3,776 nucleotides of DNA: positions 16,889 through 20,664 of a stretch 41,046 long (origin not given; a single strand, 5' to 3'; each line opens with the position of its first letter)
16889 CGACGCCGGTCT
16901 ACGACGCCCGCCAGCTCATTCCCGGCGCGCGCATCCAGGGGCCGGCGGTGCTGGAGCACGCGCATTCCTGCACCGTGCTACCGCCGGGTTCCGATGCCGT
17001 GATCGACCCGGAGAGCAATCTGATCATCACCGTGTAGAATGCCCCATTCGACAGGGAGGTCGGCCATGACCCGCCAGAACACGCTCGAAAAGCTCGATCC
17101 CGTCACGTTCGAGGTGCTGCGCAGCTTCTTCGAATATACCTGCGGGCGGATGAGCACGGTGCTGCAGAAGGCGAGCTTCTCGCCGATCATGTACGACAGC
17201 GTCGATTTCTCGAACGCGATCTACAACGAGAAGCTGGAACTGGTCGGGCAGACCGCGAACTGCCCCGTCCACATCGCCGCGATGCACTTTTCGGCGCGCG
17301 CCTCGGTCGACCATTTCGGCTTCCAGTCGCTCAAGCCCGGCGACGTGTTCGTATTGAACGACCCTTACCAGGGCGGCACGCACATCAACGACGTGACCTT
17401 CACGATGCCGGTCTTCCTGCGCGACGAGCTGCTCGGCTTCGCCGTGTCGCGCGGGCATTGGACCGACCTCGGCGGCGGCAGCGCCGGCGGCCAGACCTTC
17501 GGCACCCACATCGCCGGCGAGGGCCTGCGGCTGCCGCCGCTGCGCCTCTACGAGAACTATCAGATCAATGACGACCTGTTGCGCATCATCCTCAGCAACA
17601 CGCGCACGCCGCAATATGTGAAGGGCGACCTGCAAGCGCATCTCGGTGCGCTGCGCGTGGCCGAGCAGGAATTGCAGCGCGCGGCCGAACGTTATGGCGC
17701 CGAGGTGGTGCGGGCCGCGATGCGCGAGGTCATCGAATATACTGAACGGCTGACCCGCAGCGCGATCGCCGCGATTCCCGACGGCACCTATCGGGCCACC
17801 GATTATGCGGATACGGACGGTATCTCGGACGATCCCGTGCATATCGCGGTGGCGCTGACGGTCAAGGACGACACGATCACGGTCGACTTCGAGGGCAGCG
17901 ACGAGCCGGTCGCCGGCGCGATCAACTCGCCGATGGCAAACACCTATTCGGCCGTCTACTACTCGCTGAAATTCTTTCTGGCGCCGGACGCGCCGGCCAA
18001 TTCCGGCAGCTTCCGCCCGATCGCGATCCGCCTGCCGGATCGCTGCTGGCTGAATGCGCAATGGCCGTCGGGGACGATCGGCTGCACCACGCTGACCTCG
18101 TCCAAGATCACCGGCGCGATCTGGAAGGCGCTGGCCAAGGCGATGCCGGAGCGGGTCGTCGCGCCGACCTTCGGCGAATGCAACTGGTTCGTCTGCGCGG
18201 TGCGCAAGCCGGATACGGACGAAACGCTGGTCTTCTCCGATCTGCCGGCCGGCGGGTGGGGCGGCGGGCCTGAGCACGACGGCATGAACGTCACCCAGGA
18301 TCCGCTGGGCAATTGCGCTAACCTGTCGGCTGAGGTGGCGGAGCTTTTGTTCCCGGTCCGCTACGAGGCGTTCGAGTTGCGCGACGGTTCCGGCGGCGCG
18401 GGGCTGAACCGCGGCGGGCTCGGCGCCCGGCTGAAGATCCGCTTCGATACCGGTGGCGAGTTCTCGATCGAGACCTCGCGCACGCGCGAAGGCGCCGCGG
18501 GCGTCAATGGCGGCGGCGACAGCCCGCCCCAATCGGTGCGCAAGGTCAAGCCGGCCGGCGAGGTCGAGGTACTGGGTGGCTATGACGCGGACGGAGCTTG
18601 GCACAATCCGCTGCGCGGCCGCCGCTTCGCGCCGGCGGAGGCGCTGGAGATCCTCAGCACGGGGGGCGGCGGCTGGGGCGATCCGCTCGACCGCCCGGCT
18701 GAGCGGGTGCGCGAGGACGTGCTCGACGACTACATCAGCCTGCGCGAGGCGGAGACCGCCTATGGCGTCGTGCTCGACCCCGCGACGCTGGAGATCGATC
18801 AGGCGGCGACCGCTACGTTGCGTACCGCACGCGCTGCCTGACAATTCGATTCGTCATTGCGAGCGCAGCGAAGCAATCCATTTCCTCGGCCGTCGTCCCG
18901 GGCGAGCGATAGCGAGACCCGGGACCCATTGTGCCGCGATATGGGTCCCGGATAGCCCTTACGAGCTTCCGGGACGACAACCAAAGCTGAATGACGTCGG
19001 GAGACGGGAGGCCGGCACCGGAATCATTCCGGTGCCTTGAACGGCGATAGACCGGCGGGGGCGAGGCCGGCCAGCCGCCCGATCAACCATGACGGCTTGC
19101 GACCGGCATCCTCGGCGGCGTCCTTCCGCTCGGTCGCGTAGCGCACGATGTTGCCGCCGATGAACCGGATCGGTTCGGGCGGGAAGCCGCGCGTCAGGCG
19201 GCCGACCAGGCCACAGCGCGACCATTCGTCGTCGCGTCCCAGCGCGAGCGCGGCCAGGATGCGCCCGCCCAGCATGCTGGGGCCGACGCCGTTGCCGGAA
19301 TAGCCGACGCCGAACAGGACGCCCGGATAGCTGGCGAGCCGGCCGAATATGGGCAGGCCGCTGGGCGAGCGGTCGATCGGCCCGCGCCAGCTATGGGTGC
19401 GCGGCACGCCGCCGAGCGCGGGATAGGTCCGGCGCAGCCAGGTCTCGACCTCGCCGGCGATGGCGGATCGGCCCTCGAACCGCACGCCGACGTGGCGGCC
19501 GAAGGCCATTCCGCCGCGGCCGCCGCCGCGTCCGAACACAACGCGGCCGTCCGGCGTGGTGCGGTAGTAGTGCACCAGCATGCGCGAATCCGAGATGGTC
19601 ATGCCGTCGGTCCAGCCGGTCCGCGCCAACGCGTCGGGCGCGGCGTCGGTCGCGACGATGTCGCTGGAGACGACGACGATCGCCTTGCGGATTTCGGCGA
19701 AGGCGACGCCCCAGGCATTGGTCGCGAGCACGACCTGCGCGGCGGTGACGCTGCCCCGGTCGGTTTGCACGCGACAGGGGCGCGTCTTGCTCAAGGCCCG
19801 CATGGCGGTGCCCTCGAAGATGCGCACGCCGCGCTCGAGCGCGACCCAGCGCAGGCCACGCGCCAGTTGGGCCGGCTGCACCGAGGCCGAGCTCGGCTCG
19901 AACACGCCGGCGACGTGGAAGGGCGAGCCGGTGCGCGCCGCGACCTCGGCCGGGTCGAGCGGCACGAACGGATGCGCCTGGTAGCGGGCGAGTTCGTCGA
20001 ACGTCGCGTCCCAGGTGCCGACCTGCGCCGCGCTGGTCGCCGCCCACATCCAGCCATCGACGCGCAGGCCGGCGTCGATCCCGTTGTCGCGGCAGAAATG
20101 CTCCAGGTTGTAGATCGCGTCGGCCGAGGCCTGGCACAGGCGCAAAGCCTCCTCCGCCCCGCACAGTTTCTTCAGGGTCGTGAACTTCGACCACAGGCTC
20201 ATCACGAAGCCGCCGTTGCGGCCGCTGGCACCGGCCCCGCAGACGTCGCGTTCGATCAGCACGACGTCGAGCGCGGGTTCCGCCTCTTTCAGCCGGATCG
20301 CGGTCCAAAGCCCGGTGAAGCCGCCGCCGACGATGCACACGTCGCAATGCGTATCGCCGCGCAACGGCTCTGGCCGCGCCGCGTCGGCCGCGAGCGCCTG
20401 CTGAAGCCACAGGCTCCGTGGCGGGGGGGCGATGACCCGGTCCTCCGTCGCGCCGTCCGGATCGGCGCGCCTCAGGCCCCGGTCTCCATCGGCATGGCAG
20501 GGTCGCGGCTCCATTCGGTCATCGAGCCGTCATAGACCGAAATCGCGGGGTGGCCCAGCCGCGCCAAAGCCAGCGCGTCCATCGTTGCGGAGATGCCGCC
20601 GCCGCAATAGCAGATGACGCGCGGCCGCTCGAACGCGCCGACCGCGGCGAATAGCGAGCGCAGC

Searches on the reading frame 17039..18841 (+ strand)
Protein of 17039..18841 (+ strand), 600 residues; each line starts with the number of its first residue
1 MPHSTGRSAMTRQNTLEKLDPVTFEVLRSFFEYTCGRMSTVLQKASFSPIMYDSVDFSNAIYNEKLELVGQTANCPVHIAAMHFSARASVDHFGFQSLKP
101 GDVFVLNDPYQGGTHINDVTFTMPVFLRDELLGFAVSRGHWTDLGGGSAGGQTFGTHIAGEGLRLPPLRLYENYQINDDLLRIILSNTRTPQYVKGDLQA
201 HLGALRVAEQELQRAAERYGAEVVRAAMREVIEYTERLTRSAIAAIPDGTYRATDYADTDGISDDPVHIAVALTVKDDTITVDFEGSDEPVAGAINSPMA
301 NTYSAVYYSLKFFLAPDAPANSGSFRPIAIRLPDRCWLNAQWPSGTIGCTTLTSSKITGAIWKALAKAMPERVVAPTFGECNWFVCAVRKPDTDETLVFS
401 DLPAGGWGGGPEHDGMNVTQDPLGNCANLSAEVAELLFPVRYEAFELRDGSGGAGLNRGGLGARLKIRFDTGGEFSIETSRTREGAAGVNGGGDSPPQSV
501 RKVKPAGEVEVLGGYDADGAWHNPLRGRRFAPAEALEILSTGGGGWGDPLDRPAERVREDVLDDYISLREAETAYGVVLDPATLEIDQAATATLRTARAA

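Call 35: search_protein_families(library=ncbifam, proteins=[window:17039-18841:+], max_evalue=0.00001)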
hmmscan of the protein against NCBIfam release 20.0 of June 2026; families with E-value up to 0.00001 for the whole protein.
window:17039-18841:+ (600 aa): 2 families
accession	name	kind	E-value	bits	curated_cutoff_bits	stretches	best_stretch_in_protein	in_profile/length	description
NF050157.1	CapLactmsBetCapB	equivalog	8.4e-93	311.6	1000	1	19-595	1-575/577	caprolactamase subunit beta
NF042976.1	AcphenoCarb_ApcD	equivalog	1.8e-35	122.4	1500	2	90-463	99-483/685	acetophenone carboxylase subunit delta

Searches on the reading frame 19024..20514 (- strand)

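Call 35: search_protein_families(library=ncbifam, proteins=[window:19024-20514:-], max_evalue=0.00001)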
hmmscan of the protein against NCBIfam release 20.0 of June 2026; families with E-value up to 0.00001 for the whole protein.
window:19024-20514:- (496 aa): 8 families
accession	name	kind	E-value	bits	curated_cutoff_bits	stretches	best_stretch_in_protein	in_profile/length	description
TIGR03329.1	Phn_aa_oxid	hypoth_equivalog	5.9e-163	542.9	632.8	1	35-487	2-454/460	putative aminophosphonate oxidoreductase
NF050086.1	pipecolate_AmaA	exception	4.2e-35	121.2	600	1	35-428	6-384/425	L-pipecolate oxidase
TIGR02352.1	thiamin_ThiO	equivalog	1.3e-12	47.5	250.8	1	59-290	1-226/351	glycine oxidase ThiO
TIGR01373.1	soxB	subfamily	4e-11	42.4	529.45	1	48-443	25-402/407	sarcosine oxidase subunit beta family protein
TIGR03364.1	HpnW_proposed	hypoth_equivalog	4.3e-11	42.5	285.1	1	58-266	2-194/365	TIGR03364 family FAD-dependent oxidoreductase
TIGR03197.1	MnmC_Cterm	equivalog_domain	1.3e-10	40.9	174.2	1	58-272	1-206/400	FAD-dependent 5-carboxymethylaminomethyl-2-thiouridine(34) oxidoreductase MnmC1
NF002480.1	PRK01747.1-1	equivalog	8e-09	34.4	540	1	45-273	234-456/645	bifunctional tRNA (5-methylaminomethyl-2-thiouridine)(34)-methyltransferase MnmC2/FAD-dependent 5-carboxymethylaminomethyl-2-thiouridine(34)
NF008726.1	PRK11728.1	equivalog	9.8e-08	31.2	299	1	57-263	1-196/389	L-2-hydroxyglutarate oxidase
